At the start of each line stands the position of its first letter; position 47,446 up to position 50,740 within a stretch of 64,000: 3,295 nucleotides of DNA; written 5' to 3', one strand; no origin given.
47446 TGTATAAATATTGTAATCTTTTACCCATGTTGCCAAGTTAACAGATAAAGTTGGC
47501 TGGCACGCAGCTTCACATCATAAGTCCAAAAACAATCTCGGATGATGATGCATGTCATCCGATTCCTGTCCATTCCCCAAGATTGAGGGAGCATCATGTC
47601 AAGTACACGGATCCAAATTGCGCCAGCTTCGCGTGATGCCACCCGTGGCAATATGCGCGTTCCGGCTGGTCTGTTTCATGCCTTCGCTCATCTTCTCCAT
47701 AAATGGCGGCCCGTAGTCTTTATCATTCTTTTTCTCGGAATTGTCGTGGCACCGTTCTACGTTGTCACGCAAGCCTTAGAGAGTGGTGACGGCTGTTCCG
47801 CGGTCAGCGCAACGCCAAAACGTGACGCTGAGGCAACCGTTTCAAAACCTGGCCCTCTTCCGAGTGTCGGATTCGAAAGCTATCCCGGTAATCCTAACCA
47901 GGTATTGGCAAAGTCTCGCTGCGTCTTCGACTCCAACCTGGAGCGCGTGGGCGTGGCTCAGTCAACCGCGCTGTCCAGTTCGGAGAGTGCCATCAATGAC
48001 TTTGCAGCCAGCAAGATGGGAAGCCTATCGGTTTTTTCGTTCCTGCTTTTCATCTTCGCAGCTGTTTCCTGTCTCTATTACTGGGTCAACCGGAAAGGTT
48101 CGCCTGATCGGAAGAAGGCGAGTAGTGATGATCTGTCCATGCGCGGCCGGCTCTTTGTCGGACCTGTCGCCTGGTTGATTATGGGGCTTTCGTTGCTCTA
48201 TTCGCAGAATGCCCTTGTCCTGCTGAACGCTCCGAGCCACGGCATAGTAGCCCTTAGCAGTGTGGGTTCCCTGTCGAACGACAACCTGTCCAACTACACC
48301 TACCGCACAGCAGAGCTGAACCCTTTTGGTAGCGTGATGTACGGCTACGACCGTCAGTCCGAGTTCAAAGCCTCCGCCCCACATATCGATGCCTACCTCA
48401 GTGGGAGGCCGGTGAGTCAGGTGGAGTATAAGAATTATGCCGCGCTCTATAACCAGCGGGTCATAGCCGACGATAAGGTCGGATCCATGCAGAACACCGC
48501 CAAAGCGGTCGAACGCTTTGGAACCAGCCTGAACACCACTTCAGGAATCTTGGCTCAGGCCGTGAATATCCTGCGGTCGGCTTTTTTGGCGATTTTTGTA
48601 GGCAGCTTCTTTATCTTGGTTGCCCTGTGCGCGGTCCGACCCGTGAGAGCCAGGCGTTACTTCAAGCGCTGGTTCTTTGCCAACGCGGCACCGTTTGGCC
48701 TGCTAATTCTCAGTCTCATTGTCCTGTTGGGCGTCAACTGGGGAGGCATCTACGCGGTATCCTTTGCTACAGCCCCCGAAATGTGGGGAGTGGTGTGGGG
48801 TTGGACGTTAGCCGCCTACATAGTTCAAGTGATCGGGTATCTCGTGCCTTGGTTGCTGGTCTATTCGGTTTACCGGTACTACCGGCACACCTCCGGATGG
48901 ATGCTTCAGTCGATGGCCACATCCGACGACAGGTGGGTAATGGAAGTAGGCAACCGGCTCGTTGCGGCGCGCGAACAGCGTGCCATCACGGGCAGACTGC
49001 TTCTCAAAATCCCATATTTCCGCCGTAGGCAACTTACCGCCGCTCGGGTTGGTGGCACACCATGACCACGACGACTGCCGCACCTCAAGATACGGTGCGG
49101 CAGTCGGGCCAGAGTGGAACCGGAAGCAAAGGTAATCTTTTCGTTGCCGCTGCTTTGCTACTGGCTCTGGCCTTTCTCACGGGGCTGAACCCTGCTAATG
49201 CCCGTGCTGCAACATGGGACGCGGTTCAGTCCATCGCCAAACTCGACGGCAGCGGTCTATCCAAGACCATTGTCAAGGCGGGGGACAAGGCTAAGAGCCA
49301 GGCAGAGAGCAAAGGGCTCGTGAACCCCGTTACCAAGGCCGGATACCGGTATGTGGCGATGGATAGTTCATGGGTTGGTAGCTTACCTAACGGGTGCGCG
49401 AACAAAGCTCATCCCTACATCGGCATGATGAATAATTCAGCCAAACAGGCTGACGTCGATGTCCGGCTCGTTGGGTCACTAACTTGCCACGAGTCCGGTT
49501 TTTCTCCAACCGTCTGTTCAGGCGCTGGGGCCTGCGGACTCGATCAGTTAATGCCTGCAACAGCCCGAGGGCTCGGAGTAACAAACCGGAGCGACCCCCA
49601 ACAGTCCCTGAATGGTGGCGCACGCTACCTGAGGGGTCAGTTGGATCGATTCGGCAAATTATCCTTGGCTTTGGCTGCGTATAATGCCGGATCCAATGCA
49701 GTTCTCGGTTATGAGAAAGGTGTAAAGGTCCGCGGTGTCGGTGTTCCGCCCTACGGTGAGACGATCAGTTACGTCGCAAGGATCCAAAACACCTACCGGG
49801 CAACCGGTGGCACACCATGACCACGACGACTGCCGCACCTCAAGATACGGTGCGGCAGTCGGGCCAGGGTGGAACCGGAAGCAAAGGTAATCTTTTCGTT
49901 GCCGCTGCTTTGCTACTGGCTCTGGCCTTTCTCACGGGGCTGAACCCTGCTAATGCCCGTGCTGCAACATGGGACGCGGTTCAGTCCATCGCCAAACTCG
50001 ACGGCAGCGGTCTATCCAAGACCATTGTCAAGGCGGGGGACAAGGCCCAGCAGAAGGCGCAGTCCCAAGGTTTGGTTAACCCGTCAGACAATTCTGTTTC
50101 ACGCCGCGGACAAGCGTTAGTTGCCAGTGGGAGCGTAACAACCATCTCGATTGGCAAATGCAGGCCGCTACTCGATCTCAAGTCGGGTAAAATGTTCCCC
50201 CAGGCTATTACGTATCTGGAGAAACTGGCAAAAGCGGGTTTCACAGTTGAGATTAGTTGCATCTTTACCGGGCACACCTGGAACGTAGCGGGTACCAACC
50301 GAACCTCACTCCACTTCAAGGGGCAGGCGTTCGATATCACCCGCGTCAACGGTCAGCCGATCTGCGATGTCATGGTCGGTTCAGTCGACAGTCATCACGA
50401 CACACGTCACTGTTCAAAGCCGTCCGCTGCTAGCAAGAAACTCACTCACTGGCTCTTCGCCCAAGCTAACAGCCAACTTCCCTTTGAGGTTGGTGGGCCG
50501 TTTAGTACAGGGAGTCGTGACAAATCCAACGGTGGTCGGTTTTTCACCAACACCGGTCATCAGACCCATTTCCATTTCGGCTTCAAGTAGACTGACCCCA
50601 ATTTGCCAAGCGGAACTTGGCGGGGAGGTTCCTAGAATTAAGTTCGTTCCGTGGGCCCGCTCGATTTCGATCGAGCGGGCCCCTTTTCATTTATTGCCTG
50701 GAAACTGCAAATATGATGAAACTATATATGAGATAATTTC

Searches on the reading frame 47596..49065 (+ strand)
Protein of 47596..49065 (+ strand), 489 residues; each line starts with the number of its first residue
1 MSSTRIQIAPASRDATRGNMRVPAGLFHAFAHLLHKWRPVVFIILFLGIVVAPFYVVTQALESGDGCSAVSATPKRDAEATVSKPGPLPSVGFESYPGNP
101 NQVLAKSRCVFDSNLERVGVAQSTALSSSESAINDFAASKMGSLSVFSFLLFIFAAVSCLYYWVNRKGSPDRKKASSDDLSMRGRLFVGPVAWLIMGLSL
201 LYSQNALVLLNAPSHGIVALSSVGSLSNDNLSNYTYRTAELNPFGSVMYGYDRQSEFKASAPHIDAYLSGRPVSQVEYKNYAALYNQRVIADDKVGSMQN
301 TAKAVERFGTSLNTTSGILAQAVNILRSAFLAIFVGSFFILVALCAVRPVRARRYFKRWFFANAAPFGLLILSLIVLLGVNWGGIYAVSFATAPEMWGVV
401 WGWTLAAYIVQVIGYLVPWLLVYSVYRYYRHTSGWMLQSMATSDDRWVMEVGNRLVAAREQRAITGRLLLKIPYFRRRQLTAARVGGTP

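Call 6: search_protein_families(library=pfam, proteins=[window:47596-49065:+], max_evalue=0.01)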
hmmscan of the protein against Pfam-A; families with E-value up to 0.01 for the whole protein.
window:47596-49065:+ (489 aa): 0 families

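Call 7: search_protein_families(library=ncbifam, proteins=[window:47596-49065:+], max_evalue=0.01)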
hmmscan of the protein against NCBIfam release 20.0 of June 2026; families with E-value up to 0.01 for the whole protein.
window:47596-49065:+ (489 aa): 0 families

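Call 73: search_protein_families(library=pfam, proteins=[window:47596-49065:+], max_evalue=0.1)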
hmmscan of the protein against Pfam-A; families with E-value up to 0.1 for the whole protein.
window:47596-49065:+ (489 aa): 0 families
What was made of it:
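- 47596..49065 (+): g1: 489-aa polytopic membrane protein with no family match. First gene of a conserved upstream three-gene unit. No Pfam or NCBIfam hit (calls 6, 7, 73).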

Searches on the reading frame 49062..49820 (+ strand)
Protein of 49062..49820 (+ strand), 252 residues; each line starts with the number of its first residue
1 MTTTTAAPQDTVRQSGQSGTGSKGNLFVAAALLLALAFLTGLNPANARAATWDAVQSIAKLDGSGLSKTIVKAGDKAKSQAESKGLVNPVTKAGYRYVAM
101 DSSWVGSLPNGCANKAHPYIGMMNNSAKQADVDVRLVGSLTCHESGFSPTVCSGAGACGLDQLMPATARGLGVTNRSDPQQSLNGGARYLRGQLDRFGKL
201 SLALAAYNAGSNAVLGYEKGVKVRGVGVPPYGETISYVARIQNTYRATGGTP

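Call 6: search_protein_families(library=pfam, proteins=[window:49062-49820:+], max_evalue=0.01)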
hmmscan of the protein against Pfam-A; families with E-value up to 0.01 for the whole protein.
window:49062-49820:+ (252 aa): 1 family
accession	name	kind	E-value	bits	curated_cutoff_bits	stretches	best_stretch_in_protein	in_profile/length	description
PF01464.25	SLT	-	2.6e-21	75.8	21.3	1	123-220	3-107/117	Transglycosylase SLT domain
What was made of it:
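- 49062..49820 (+): g2: membrane-anchored SLT lytic transglycosylase (252 aa). ATGA overlap with g1. Pfam SLT E 2.6e-21 (call 6).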

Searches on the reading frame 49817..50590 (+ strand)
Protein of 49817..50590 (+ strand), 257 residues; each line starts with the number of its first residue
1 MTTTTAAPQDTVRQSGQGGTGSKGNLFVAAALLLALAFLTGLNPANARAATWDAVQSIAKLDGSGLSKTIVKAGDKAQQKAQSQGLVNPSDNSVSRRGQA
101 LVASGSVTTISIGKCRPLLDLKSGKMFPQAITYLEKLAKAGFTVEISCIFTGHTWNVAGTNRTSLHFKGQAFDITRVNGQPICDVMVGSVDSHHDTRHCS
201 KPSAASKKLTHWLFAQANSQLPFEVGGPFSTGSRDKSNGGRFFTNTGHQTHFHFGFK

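Call 7: search_protein_families(library=ncbifam, proteins=[window:49817-50590:+], max_evalue=0.01)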
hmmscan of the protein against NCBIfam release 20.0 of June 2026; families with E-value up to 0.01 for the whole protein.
window:49817-50590:+ (257 aa): 0 families

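Call 34: search_protein_families(library=pfam, proteins=[window:49817-50590:+], max_evalue=10)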
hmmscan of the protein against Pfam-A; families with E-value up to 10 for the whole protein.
window:49817-50590:+ (257 aa): 1 family
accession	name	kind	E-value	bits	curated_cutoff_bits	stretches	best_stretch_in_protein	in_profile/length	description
PF08291.16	Peptidase_M15_3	-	0.055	14.1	23.2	1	129-179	27-79/108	Peptidase M15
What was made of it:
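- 49817..50590 (+): g3: 257-aa anchored protein, weakly Peptidase_M15-like. It shares its first ~85 residues with g2 through a 277-nt direct repeat. Peptidase_M15_3 E 0.055, sub-threshold (call 34).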
